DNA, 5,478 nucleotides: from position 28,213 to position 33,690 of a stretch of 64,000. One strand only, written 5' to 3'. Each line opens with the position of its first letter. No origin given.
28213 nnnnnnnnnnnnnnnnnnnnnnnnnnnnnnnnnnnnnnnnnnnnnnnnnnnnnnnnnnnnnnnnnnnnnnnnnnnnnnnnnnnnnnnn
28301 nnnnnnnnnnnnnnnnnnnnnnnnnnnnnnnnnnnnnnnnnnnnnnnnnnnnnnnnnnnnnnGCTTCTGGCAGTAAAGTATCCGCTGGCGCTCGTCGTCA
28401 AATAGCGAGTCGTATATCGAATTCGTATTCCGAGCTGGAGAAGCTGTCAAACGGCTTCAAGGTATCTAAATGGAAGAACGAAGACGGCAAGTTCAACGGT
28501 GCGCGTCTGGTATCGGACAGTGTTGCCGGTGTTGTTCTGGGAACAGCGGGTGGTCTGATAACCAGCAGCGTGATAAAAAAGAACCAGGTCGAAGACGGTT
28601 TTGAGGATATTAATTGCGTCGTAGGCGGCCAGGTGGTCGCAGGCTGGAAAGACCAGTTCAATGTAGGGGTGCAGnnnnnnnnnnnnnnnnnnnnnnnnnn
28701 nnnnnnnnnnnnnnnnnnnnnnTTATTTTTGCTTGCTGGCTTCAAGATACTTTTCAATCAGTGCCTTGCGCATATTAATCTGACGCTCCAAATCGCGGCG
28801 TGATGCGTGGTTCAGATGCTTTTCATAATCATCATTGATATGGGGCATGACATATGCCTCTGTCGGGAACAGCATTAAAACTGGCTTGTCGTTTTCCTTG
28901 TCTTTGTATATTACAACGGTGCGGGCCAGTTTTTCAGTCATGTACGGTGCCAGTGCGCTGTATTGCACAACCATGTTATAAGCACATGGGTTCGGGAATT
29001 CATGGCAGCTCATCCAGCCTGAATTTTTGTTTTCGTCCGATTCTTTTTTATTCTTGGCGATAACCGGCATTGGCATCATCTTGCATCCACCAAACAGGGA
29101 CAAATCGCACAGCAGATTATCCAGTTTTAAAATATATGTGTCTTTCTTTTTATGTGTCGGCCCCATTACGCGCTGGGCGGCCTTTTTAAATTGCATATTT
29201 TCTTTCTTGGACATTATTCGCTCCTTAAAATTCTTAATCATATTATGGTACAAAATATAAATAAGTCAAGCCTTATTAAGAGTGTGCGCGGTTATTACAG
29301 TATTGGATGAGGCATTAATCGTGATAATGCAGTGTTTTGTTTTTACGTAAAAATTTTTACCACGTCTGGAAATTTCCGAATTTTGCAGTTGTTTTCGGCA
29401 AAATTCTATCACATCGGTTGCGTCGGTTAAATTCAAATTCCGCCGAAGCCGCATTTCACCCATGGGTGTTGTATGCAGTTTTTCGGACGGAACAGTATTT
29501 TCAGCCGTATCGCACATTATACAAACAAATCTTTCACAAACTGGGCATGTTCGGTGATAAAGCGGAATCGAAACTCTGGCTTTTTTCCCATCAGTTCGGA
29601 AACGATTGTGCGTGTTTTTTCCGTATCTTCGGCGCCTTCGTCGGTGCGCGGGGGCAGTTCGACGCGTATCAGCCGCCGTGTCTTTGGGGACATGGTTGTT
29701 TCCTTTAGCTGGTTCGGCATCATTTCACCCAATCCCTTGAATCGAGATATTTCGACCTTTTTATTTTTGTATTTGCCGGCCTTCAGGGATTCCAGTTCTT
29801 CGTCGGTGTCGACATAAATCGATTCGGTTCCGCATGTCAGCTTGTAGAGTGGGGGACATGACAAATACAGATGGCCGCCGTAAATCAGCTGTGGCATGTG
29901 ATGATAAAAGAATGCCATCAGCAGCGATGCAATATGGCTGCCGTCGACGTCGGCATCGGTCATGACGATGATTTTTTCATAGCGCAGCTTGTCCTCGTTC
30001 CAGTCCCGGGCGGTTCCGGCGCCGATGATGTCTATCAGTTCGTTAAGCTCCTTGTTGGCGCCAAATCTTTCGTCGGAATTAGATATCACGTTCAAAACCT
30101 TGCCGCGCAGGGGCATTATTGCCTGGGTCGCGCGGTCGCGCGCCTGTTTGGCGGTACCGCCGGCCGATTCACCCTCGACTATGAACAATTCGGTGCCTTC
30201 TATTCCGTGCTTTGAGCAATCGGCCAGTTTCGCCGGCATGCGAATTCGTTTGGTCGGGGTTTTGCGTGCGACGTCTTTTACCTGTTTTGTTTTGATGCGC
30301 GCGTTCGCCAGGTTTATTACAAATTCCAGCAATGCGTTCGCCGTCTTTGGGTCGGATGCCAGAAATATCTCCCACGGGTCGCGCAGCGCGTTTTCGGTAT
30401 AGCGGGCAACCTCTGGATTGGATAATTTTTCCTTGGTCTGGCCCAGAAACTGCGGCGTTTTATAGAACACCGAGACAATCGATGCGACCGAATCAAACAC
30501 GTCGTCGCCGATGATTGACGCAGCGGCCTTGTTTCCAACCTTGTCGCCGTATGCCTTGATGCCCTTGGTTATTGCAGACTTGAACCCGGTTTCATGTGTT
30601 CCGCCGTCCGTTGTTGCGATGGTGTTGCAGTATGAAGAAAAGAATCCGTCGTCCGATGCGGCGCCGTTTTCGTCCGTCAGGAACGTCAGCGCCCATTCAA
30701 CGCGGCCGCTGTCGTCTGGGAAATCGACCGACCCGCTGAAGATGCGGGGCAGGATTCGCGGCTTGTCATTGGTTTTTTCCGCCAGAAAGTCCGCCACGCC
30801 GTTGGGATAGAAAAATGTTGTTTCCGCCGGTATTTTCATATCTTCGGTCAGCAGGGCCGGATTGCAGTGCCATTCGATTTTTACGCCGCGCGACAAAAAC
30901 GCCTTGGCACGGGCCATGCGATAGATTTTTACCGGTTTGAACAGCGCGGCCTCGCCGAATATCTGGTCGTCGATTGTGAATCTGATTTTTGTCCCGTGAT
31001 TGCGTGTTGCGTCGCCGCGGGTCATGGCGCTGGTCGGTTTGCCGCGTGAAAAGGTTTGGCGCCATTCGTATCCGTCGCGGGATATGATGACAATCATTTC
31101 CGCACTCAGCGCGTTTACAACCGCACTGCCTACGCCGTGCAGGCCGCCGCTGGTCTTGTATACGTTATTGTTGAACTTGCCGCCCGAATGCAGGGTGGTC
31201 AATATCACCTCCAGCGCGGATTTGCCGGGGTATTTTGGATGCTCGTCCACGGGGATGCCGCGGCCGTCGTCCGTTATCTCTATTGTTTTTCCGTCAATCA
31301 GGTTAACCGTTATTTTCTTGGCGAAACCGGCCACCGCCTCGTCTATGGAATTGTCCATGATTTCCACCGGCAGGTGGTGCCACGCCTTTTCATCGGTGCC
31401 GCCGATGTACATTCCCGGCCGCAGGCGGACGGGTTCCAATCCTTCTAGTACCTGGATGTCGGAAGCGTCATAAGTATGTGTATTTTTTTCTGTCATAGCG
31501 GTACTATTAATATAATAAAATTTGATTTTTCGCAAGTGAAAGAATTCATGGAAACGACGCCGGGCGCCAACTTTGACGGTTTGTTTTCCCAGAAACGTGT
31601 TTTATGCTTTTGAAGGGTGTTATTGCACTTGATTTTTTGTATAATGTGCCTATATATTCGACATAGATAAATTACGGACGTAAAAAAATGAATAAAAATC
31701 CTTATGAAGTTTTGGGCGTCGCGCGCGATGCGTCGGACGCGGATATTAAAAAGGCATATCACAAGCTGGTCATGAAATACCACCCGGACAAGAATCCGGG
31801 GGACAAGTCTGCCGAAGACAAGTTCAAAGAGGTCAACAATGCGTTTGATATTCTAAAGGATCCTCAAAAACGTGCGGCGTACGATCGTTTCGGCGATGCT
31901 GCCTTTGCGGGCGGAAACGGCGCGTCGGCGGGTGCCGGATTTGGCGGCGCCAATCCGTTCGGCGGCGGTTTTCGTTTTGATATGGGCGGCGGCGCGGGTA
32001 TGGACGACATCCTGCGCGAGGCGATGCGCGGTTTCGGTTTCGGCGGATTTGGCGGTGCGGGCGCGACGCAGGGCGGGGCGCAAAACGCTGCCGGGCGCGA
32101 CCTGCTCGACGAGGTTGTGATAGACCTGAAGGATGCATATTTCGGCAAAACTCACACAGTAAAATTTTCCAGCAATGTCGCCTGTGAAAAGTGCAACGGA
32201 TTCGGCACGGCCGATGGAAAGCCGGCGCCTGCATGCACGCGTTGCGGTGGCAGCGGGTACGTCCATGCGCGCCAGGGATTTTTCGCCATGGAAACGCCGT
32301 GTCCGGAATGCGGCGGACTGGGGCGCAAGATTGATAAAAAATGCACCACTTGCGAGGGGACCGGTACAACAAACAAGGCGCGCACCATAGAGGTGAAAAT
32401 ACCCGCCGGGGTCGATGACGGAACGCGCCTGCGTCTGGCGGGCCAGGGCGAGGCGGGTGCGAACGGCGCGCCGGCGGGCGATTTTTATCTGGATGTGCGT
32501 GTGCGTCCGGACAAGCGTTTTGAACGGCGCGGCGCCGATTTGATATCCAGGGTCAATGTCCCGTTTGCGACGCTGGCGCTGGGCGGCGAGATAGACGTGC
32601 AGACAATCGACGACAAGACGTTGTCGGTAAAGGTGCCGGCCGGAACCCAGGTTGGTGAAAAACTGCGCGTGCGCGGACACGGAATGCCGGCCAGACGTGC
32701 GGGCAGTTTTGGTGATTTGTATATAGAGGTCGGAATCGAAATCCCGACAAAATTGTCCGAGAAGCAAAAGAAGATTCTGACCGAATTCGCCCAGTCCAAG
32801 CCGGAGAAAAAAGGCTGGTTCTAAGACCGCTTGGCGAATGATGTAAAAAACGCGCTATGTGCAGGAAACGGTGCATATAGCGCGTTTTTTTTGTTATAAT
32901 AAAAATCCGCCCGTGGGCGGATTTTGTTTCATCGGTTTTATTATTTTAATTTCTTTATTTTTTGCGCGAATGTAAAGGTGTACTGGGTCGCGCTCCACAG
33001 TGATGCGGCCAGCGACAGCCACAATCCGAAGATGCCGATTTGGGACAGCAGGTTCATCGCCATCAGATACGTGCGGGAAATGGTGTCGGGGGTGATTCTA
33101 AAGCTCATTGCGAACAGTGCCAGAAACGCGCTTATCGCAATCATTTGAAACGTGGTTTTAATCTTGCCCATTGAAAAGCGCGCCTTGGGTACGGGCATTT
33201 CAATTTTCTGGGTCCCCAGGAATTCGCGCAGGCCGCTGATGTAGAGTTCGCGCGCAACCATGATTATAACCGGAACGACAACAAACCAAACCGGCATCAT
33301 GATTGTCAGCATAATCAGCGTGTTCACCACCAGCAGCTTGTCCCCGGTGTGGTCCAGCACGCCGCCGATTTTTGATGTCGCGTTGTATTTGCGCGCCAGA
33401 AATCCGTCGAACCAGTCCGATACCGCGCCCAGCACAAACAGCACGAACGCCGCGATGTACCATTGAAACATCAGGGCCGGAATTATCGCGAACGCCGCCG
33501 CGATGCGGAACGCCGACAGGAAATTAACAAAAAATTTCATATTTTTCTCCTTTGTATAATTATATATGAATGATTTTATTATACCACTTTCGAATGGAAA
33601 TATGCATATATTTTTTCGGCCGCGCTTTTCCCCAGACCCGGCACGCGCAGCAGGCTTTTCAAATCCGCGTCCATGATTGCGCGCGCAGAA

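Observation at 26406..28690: Perfect 328-bp inverted repeat encodes identical C-termini of two divergent genes and flanks a 1.63-kb segment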

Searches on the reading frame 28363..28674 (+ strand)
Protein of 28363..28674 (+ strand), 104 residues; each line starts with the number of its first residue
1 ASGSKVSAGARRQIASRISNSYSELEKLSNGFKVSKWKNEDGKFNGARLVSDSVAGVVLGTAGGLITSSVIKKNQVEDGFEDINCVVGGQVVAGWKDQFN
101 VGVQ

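Call 8: find_homologous_proteins(query=window:28363-28674:+, max_evalue=0.01)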
Query seq(104 aa) (104 aa): 50 proteins with E <= 0.01 among 63 candidates.
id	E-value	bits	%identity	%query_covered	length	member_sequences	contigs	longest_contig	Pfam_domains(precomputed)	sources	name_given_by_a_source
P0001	7.1e-35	137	73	79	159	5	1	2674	-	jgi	-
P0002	2.6e-33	132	63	97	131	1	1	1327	-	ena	-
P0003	3.3e-33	132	67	88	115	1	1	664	-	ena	-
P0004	7.6e-33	130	60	95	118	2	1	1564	-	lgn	-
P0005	8.6e-33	130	59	100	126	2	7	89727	-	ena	-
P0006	1.1e-32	130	65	85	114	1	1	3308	-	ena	-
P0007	1.4e-32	130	67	85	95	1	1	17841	-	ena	-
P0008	1.5e-32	130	66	85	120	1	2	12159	-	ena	-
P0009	2.7e-32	129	65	86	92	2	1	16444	-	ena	-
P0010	5.2e-32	128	66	88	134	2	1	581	-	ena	-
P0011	8.0e-32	127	74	78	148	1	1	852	-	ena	-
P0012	2.4e-31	126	69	84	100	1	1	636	-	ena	-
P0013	3.0e-31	125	80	71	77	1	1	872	-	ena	-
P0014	5.4e-31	125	71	77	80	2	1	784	-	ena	-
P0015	1.5e-30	123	67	84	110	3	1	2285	-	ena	-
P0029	2.9e-27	113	60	86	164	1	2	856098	-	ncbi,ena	-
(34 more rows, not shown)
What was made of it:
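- Many family members sit on short, broken metagenome contigs (call 8).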

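Call 11: find_encoding_contigs(protein=P0029, flank=10000, max_places=4)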
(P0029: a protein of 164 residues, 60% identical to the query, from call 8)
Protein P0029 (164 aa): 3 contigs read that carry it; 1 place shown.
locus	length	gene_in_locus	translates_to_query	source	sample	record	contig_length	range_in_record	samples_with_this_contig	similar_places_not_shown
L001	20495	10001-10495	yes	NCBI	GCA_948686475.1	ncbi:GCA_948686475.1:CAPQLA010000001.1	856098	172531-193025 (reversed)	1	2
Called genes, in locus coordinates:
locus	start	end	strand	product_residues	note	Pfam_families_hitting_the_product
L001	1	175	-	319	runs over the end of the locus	PF00849:PseudoU_synth_2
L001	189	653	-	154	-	-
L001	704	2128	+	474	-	PF01541:GIY-YIG, PF12826:HHH_2 (faint), PF27096:UvrC_M, PF02151:UVR (weak), PF08459:UvrC_RNaseH_dom, PF14520:HHH_5 (weak)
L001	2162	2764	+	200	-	PF01066:CDP-OH_P_transf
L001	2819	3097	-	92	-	PF13560:HTH_31 (weak)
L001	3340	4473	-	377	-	PF00226:DnaJ, PF01556:DnaJ_C, PF00684:DnaJ_CXXCXGXG, PF15777:Anti-TRAP (faint)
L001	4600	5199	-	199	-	-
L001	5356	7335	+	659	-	PF02518:HATPase_c, PF00204:DNA_gyraseB, PF01751:Toprim, PF00986:DNA_gyraseB_C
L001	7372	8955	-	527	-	-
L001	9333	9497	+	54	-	-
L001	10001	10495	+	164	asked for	-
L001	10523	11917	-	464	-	PF11638:DnaA_N (weak), PF00308:Bac_DnaA, PF00004:AAA (weak), PF08299:Bac_DnaA_C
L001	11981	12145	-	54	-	-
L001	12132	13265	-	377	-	PF21102:DprA_N, PF17782:WHD_DprA (faint), PF02481:DNA_processg_A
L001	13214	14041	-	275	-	-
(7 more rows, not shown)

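Call 16: find_related_loci(query=A1, collection=genome_contigs, flank=10000)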
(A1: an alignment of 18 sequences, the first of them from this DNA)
Query A1 (104 aa) in genome_contigs; peptide patterns used: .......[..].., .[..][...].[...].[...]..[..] (x = any residue, [..] = any of these).
598 stretches matched a pattern (row limit reached: there are more); 301 encode a relative of the query (tblastn E <= 1e-3); the best 80 are kept; 80 distinct loci.
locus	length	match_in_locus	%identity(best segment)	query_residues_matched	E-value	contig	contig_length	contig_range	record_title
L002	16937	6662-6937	66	13-104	7e-41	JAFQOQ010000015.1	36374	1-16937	MAG: Alphaproteobacteria bacterium isolate RGIG2010 Goat_Colon-1__c407072, whole genome shotgun sequence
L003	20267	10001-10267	74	16-104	1e-40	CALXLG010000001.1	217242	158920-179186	MAG: uncultured Alphaproteobacteria bacterium isolate BRZ_FN__bin24 genome assembly, contig: BRZ_FN__NODE_20_length_2172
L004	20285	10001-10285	69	10-104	2e-40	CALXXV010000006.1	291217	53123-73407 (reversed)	MAG: uncultured Alphaproteobacteria bacterium isolate E08__bin46 genome assembly, contig: E08__k127_1716458, whole genom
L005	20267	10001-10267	72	16-104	5e-39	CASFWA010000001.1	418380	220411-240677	uncultured proteobacterium isolate A86_L4_360360_idba_bin.28 genome assembly, contig: A86_L4_360360_idba_bin.28.fa_scaff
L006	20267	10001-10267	72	16-104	6e-39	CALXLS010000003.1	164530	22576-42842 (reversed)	MAG: uncultured Alphaproteobacteria bacterium isolate BRZ_DL__bin85 genome assembly, contig: BRZ_DL__NODE_110_length_164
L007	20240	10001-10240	78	25-104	1e-38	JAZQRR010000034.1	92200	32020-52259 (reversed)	MAG: Candidatus Enterousia sp. isolate T1900045224_TC20190220.MAGScoT_cleanbin_000015 SGB_5385_k141_538860, whole genome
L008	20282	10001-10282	63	11-104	3e-38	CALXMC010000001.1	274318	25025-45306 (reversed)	MAG: uncultured Alphaproteobacteria bacterium isolate BRZ_EE__bin33 genome assembly, contig: BRZ_EE__NODE_23_length_2743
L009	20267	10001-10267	67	16-104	3e-38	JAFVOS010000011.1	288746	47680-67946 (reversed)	MAG: Alphaproteobacteria bacterium isolate RGIG5256 Sheep_Colon-1__c743588, whole genome shotgun sequence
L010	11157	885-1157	64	14-104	3e-38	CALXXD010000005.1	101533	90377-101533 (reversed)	MAG: uncultured Alphaproteobacteria bacterium isolate BRZ_AB__bin14 genome assembly, contig: BRZ_AB__NODE_209_length_101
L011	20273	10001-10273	69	14-104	5e-38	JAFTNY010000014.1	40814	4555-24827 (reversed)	MAG: Alphaproteobacteria bacterium isolate RGIG3991 Roe_deer_Cecum-4__c113503, whole genome shotgun sequence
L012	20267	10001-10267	65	16-104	5e-38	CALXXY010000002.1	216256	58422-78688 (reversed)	MAG: uncultured Alphaproteobacteria bacterium isolate BRZ_PP__bin55 genome assembly, contig: BRZ_PP__NODE_44_length_2162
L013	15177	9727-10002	66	13-104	6e-38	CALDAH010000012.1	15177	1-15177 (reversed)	MAG TPA_asm: uncultured Alphaproteobacteria bacterium isolate SRR4116664_bin.35_CONCOCT_v1.1_MAG genome assembly, contig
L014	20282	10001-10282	66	11-104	7e-38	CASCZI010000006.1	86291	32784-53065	MAG: uncultured Alphaproteobacteria bacterium isolate single-wildmice_C1226.41_1675168162 genome assembly, contig: NODE_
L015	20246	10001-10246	73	23-104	4e-38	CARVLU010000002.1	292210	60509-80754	MAG TPA_asm: uncultured Alphaproteobacteria bacterium isolate MGBC118324 genome assembly, contig: MGBC118324.2, whole ge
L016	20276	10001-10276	65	13-104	6e-38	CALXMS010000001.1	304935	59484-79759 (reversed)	MAG: uncultured Alphaproteobacteria bacterium isolate BRZ_MB__bin43 genome assembly, contig: BRZ_MB__NODE_27_length_3049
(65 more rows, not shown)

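Call 36: search_solved_structures(query=A1, max_evalue=10)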
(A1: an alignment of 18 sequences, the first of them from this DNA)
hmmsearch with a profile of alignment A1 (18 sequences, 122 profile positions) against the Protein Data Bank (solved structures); distinct sequences matched with E-value up to 10: 9.
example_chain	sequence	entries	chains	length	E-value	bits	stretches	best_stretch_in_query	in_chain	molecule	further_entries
9hpz_A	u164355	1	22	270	0.19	14.9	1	16-74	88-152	Flagellin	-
3js6_A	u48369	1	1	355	0.33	14.2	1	93-117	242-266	Uncharacterized ParM protein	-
3k8v_A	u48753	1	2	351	0.72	13.1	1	17-78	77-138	Flagellin homolog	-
2zbi_A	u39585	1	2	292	0.81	12.9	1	17-78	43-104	Flagellin homolog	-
3k8w_A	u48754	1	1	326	1.5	12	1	17-78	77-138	Flagellin homolog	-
9n8b_A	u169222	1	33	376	4.5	10.5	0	9-63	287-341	Flagellin D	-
9n8a_A1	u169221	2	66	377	5.1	10.3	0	9-63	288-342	Flagellin D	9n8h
9qwr_A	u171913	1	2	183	8.2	9.7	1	17-77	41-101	MICOS complex subunit MIC60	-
9n8m_M1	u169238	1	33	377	8.4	9.6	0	10-63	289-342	Flagellin C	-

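Call 54: search_protein_representatives(alignment_id=A1)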
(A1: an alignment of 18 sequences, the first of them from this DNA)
Query: 18 sequences, 122 profile positions. Proteins with E-value up to 0.001 (for the whole library): 953; up to 1e-10: 935; up to 1e-30: 735. The best 150 are listed.
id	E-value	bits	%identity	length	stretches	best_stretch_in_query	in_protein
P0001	1.1e-45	170.7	-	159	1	10-122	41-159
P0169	1.0e-44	167.6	-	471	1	17-122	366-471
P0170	1.9e-44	166.7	-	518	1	21-122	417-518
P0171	4.2e-44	165.6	-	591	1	10-122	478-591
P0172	6.1e-44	165.1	-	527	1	16-122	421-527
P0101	8.2e-44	164.7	-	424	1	9-122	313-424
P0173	8.3e-44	164.7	-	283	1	18-122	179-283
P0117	8.7e-44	164.6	-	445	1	10-122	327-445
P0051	9.0e-44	164.6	-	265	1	17-122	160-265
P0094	9.6e-44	164.5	-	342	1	9-122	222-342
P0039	1.1e-43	164.3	-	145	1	8-122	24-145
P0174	2.6e-43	163.1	-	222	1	9-122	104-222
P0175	2.8e-43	163.0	-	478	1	8-122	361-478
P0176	2.8e-43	163.0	-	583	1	22-122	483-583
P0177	2.9e-43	162.9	-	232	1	14-122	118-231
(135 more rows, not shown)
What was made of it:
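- It sits at the extreme C-terminus in all 150 best hits of 953 (call 54).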

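Call 76: find_encoding_contigs(protein=P0005, flank=6000, max_places=8)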
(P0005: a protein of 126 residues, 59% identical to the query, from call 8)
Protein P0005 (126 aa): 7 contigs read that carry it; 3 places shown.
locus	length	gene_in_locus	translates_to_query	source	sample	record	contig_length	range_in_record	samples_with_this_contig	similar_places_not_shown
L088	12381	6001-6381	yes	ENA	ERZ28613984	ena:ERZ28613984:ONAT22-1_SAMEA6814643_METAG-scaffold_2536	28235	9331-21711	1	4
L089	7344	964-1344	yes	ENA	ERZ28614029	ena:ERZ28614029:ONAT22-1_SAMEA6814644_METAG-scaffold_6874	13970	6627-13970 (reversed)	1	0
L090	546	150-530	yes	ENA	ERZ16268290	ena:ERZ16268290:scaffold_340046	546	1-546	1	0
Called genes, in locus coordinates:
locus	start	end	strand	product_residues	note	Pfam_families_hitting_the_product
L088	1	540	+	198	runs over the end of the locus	PF01066:CDP-OH_P_transf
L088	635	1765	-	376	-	PF00226:DnaJ, PF01556:DnaJ_C, PF00684:DnaJ_CXXCXGXG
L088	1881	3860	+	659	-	PF02518:HATPase_c, PF00204:DNA_gyraseB, PF01751:Toprim, PF00986:DNA_gyraseB_C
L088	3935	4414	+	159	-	-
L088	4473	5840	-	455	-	-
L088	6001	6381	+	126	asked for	-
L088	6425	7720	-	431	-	PF11638:DnaA_N, PF00308:Bac_DnaA, PF00004:AAA (weak), PF08299:Bac_DnaA_C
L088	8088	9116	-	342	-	PF02481:DNA_processg_A, PF17782:WHD_DprA (weak)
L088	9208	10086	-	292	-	-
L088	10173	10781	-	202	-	PF02660:G3P_acyltransf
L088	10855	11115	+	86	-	-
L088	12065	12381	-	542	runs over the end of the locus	PF00263:Secretin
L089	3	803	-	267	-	?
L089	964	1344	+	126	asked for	-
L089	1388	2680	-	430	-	PF11638:DnaA_N, PF00308:Bac_DnaA, PF00004:AAA (weak), PF08299:Bac_DnaA_C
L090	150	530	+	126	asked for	-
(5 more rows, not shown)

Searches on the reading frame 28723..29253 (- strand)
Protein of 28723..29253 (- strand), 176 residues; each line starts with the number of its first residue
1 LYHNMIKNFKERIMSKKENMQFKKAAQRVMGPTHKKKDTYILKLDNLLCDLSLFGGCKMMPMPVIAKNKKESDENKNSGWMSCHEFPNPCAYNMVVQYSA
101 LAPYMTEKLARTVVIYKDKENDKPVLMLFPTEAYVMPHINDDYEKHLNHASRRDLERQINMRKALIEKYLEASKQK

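Call 5: search_protein_families(library=pfam, proteins=[window:28723-29253:-], max_evalue=1)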
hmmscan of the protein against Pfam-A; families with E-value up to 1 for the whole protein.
window:28723-29253:- (176 aa): 0 families

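Call 6: search_protein_families(library=ncbifam, proteins=[window:28723-29253:-], max_evalue=1)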
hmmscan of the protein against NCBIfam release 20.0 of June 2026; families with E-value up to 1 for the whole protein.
window:28723-29253:- (176 aa): 0 families
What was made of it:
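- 28723..29253 (-): 176-aa ORF of unknown function, a conserved convergent neighbour of the module gene. No Pfam or NCBIfam hit (calls 5, 6).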

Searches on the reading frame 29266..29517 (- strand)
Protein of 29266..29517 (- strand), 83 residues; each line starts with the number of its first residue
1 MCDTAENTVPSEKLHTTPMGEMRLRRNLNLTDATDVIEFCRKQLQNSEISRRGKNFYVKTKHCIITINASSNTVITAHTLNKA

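Call 5: search_protein_families(library=pfam, proteins=[window:29266-29517:-], max_evalue=1)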
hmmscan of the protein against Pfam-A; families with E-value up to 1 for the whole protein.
window:29266-29517:- (83 aa): 1 family
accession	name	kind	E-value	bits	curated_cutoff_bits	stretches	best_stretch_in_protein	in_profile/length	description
PF12636.12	DUF3781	-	7.7e-23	80.6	27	1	12-78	5-72/72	Protein of unknown function (DUF3781)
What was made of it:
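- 29266..29517 (-): DUF3781 protein, 83 aa, a variable passenger between the module gene and parE. Pfam E 7.7e-23 (call 5).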

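Call 6: search_protein_families(library=ncbifam, proteins=[window:29266-29517:-], max_evalue=1)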
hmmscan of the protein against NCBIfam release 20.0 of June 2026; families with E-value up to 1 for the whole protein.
window:29266-29517:- (83 aa): 0 families

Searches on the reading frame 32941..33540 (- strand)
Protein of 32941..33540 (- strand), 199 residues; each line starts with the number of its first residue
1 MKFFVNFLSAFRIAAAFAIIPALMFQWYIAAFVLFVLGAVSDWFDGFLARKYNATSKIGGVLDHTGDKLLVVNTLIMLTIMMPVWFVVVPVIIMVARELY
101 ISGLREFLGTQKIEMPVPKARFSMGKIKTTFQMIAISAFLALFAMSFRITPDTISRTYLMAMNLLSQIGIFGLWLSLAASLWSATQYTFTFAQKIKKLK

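Call 66: search_protein_families(library=pfam, proteins=[window:32941-33540:-], max_evalue=0.001)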
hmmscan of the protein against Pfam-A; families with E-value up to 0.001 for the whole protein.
window:32941-33540:- (199 aa): 1 family
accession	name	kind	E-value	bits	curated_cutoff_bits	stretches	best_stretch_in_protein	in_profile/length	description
PF01066.26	CDP-OH_P_transf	-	3.7e-27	96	22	1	6-155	5-138/152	CDP-alcohol phosphatidyltransferase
